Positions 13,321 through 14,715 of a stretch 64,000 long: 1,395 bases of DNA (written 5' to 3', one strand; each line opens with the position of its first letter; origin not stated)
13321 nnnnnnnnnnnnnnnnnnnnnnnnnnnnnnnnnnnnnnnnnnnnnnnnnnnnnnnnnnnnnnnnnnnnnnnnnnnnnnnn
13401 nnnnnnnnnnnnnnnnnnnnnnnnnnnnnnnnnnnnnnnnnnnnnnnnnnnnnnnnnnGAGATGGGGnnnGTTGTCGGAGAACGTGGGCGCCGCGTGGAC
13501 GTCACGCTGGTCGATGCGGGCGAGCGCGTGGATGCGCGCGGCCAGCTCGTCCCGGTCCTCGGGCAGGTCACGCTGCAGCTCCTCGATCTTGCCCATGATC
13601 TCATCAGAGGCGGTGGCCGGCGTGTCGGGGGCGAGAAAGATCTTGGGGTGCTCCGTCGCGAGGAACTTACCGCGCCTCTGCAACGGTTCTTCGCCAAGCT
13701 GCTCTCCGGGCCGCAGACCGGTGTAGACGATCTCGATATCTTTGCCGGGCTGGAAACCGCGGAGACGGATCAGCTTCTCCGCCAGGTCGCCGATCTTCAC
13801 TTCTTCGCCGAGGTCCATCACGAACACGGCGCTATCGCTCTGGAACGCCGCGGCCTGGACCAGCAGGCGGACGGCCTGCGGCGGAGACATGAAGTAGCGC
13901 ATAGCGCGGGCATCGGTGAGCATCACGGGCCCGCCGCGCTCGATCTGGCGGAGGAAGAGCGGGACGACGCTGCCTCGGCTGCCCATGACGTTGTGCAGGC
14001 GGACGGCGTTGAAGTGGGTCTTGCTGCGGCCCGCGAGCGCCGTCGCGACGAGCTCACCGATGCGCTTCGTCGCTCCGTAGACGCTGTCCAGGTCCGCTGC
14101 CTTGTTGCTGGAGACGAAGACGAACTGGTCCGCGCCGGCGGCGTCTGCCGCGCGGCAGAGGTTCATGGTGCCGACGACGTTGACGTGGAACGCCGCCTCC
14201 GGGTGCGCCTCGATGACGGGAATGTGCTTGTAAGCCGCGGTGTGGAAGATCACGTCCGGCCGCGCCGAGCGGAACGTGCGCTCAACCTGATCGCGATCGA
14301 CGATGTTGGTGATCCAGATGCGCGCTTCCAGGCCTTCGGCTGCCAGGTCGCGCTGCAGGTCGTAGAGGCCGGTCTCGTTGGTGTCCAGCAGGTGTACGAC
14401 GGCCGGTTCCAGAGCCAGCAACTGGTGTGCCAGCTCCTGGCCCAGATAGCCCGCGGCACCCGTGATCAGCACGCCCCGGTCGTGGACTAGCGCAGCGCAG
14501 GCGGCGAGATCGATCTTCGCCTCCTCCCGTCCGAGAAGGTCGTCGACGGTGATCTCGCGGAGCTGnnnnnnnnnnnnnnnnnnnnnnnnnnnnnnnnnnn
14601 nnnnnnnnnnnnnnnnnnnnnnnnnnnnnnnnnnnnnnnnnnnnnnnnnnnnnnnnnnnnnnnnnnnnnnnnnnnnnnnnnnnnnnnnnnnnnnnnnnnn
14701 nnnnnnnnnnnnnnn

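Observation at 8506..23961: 15.5-kb, 14-gene translationally coupled surface-glycan operon: WbpA/B/E/D/I-like UDP-ManNAc(3NAc)A pathway plus PglF/C/E-like initiating module, without Wzy/Wzz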

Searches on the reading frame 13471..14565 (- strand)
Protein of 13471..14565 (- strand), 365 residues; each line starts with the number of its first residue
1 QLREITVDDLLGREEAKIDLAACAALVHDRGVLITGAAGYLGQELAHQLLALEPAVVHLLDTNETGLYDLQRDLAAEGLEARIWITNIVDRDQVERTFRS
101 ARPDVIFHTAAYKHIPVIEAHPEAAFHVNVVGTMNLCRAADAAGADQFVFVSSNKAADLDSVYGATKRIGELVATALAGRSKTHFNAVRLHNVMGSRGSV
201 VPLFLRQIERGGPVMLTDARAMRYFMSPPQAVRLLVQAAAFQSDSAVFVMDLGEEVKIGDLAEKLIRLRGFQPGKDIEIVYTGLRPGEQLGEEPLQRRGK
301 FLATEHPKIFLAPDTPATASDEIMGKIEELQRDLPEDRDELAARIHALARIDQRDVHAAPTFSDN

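Call 77: search_protein_representatives(protein=window:13471-14565:-)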
Query: 365 residues. Proteins with E-value up to 0.001 (for the whole library): 27606; up to 1e-10: 13965; up to 1e-30: 6132. The best 150 are listed.
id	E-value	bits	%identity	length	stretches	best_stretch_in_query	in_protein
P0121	1.0e-130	452.1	60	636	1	1-359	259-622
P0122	3.1e-114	397.9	71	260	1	106-365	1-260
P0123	8.1e-100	350.5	49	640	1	2-358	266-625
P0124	6.4e-95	334.4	46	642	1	1-359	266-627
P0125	6.9e-95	334.3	51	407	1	1-360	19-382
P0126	2.4e-91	322.6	49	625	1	1-354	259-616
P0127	5.2e-91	321.5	43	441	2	90-329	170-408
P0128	1.4e-87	310.2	49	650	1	3-310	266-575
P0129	2.2e-87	309.6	46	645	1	2-345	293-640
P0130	1.9e-86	306.5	45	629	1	2-332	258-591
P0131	1.5e-84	300.3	45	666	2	177-355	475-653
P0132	2.7e-84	299.4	48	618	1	3-330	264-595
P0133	4.0e-84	298.9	46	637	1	1-321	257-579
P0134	2.2e-83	296.4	46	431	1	4-333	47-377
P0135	1.3e-82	293.9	47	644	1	2-313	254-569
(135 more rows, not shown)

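Call 80: find_encoding_contigs(protein=P0121, flank=8000, max_places=2)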
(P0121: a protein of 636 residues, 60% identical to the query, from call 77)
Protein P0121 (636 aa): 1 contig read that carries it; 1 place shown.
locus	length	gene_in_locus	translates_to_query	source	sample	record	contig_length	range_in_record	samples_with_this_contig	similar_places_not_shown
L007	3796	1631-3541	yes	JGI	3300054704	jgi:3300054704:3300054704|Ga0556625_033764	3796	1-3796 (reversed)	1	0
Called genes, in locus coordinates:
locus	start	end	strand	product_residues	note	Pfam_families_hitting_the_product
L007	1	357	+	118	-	?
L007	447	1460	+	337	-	PF00044:Gp_dh_N, PF02800:Gp_dh_C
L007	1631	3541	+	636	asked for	PF13727:CoA_binding_3, PF00106:adh_short (weak), PF01073:3Beta_HSD, PF01370:Epimerase, PF02719:Polysacc_synt_2, PF04321:RmlD_sub_bind, PF07993:NAD_binding_4 (weak), PF16363:GDP_Man_Dehyd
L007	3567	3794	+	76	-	?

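Call 81: find_encoding_contigs(protein=P0126, flank=10000, max_places=2)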
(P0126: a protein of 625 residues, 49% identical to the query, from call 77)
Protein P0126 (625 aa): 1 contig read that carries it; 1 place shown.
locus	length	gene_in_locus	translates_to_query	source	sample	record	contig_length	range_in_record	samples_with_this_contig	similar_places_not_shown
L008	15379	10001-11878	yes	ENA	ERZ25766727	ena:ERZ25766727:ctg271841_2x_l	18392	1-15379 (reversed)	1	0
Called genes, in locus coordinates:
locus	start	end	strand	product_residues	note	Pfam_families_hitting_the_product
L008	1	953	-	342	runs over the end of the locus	PF00535:Glycos_transf_2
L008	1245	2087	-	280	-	PF13424:TPR_12 (weak), PF13432:TPR_16, PF14559:TPR_19, PF00515:TPR_1, PF07719:TPR_2, PF13181:TPR_8 (weak), PF13414:TPR_11 (weak), PF13428:TPR_14 (weak), +3 more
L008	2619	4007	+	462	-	PF01943:Polysacc_synt, PF13440:Polysacc_synt_3, PF03023:MurJ (weak)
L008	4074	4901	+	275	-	PF01061:ABC2_membrane (weak)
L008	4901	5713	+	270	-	PF00005:ABC_tran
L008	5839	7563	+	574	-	PF13231:PMT_2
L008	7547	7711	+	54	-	-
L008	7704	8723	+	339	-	PF00535:Glycos_transf_2, PF13506:Glyco_transf_21 (weak), PF13641:Glyco_tranf_2_3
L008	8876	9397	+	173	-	PF08241:Methyltransf_11, PF08242:Methyltransf_12, PF13489:Methyltransf_23, PF13649:Methyltransf_25, PF13847:Methyltransf_31 (weak)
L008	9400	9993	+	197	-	PF02397:Bac_transf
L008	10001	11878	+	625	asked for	PF13727:CoA_binding_3, PF00106:adh_short (faint), PF01073:3Beta_HSD, PF01370:Epimerase, PF02719:Polysacc_synt_2, PF04321:RmlD_sub_bind, PF08659:KR (faint), PF16363:GDP_Man_Dehyd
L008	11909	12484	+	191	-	PF25084:LbH_EIF2B, PF00132:Hexapep, PF25087:GMPPB_C (weak), PF00132:Hexapep, PF14602:Hexapep_2 (weak), PF00132:Hexapep (weak)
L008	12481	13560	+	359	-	PF01041:DegT_DnrJ_EryC1, PF01212:Beta_elim_lyase, PF01053:Cys_Met_Meta_PP (weak)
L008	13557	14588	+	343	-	PF01408:GFO_IDH_MocA, PF02894:GFO_IDH_MocA_C, PF22725:GFO_IDH_MocA_C3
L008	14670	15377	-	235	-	?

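Call 82: find_encoding_contigs(protein=P0124, flank=10000, max_places=2)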
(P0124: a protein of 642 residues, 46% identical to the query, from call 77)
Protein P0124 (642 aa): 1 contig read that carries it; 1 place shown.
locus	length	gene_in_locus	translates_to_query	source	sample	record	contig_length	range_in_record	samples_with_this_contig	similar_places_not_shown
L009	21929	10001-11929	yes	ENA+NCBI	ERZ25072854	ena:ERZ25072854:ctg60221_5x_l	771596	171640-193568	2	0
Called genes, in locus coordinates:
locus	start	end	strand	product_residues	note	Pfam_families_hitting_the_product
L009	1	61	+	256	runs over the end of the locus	PF00033:Cytochrome_B, PF14358:DUF4405 (weak), PF13631:Cytochrom_B_N_2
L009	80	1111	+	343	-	-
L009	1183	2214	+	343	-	PF00355:Rieske (weak)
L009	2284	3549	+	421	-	PF13442:Cytochrome_CBB3 (faint)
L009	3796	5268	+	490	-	-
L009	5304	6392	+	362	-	PF13439:Glyco_transf_4, PF13477:Glyco_trans_4_2, PF13579:Glyco_trans_4_4, PF20706:GT4-conflict, PF00534:Glycos_transf_1, PF13692:Glyco_trans_1_4, PF13524:Glyco_trans_1_2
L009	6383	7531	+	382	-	PF00535:Glycos_transf_2, PF10111:Glyco_tranf_2_2 (faint), PF13641:Glyco_tranf_2_3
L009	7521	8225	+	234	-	PF13489:Methyltransf_23, PF13847:Methyltransf_31, PF08241:Methyltransf_11, PF08242:Methyltransf_12 (weak), PF13649:Methyltransf_25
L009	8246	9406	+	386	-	PF00155:Aminotran_1_2 (weak), PF01041:DegT_DnrJ_EryC1, PF01212:Beta_elim_lyase (weak)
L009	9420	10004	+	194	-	PF02397:Bac_transf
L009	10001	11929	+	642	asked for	PF13727:CoA_binding_3, PF01073:3Beta_HSD, PF01370:Epimerase, PF02719:Polysacc_synt_2, PF04321:RmlD_sub_bind, PF16363:GDP_Man_Dehyd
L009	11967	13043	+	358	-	PF02350:Epimerase_2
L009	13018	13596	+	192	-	PF00132:Hexapep, PF25084:LbH_EIF2B (faint), PF25087:GMPPB_C (faint), PF14602:Hexapep_2 (weak), PF00132:Hexapep (weak)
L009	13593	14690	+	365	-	PF01041:DegT_DnrJ_EryC1, PF00266:Aminotran_5 (weak), PF01212:Beta_elim_lyase, PF01053:Cys_Met_Meta_PP (weak)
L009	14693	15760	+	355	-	PF01408:GFO_IDH_MocA, PF22725:GFO_IDH_MocA_C3, PF02894:GFO_IDH_MocA_C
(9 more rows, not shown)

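Call 106: predict_structure(alignment_id=A5)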
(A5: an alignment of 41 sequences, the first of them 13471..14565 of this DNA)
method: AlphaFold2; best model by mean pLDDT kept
length: 365 residues; sequences in the alignment: 41
mean_pLDDT: 84.9   pTM: 0.84
mean pLDDT of the five models: 84.9, 84.3, 84.1, 83.8, 82.3
residues with pLDDT >= 90: 189; 70-90: 121; 50-70: 42; < 50: 13
segments of 3 or more residues with pLDDT < 50: 1-4, 194-199
pLDDT, mean of each block of 10 residues (from residue 1): 50 74 94 94 91 95 94 92 97 98 95 74 94 98 96 85 92 91 92 51 75 83 77 92 82 78 85 90 73 70 89 81 96 95 95 64 51
secondary structure, 60 per line:
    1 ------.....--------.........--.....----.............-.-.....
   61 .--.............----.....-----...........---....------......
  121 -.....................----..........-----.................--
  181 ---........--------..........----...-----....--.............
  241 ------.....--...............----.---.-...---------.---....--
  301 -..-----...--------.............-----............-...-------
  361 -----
elements in order: H7-11 H20-27 E31-35 H40-52 E56-61 H64-76 E81-85 H91-101 E105-108 H115-120 H122-142 E147-153 H162-178 E184-191 H200-209 E214-216 E222-225 H228-240 E247-251 E254-257 H258-268 E279-281 H295-298 E309-311 H320-332 H338-349

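Call 108: fold_search(model_id=the predicted structure, library=pdb)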
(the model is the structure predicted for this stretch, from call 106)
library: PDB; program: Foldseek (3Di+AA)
matches with E <= 10: 1958; with E <= 0.001: 1524
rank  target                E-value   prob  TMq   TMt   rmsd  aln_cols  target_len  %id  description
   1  5bjx_B                1.4e-29  1.00  0.82  0.88   2.9       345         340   34  X-ray structure of the PglF 4,6-dehydratase from campylobacter jejuni, variant T395V, in complex with UDP (released 2017-11-08)
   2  5bjv_A                3.0e-29  1.00  0.83  0.88   2.8       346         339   34  X-ray structure of the PglF UDP-N-acetylglucosamine 4,6-dehydratase from Campylobacterjejuni, D396N/K397A variant in c (released 2017-11-08)
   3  5bjw_A                4.3e-29  1.00  0.83  0.88   2.8       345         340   35  X-ray structure of the PglF 4,6-dehydratase from campylobacter jejuni, T595S variant, in complex with UDP (released 2017-11-08)
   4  5bjv_B                5.4e-29  1.00  0.83  0.89   2.8       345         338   34  X-ray structure of the PglF UDP-N-acetylglucosamine 4,6-dehydratase from Campylobacterjejuni, D396N/K397A variant in c (released 2017-11-08)
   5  5bjw_B                5.7e-29  1.00  0.82  0.88   2.9       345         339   35  X-ray structure of the PglF 4,6-dehydratase from campylobacter jejuni, T595S variant, in complex with UDP (released 2017-11-08)
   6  5bju_A                6.8e-29  1.00  0.83  0.89   2.9       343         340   35  X-ray structure of the PglF dehydratase from Campylobacter jejuni in complex with UDP and NAD(H) (released 2017-11-08)
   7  5bjy_A                8.1e-29  1.00  0.83  0.89   2.8       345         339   35  x-ray structure of the PglF 4,5-dehydratase from campylobacter jejuni, variant M405Y, in complex with UDP (released 2017-11-08)
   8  5bjx_A                8.1e-29  1.00  0.82  0.88   2.9       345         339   34  X-ray structure of the PglF 4,6-dehydratase from campylobacter jejuni, variant T395V, in complex with UDP (released 2017-11-08)
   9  5bju_B                1.2e-28  1.00  0.82  0.89   2.9       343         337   35  X-ray structure of the PglF dehydratase from Campylobacter jejuni in complex with UDP and NAD(H) (released 2017-11-08)
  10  6bwc_C                2.2e-21  1.00  0.69  0.76  10.6       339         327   29  X-ray structure of Pen from Bacillus thuringiensis (released 2018-01-17)
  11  6bwc_D                2.3e-21  1.00  0.68  0.76   4.7       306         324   31  X-ray structure of Pen from Bacillus thuringiensis (released 2018-01-17)
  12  6bwc_B                3.7e-21  1.00  0.69  0.78   9.9       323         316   30  X-ray structure of Pen from Bacillus thuringiensis (released 2018-01-17)
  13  6bwc_F                2.0e-20  1.00  0.67  0.75   3.6       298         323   32  X-ray structure of Pen from Bacillus thuringiensis (released 2018-01-17)
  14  6bwc_E                3.2e-20  1.00  0.67  0.76  10.7       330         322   30  X-ray structure of Pen from Bacillus thuringiensis (released 2018-01-17)
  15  6bwc_A                4.8e-20  1.00  0.67  0.75  10.8       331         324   30  X-ray structure of Pen from Bacillus thuringiensis (released 2018-01-17)
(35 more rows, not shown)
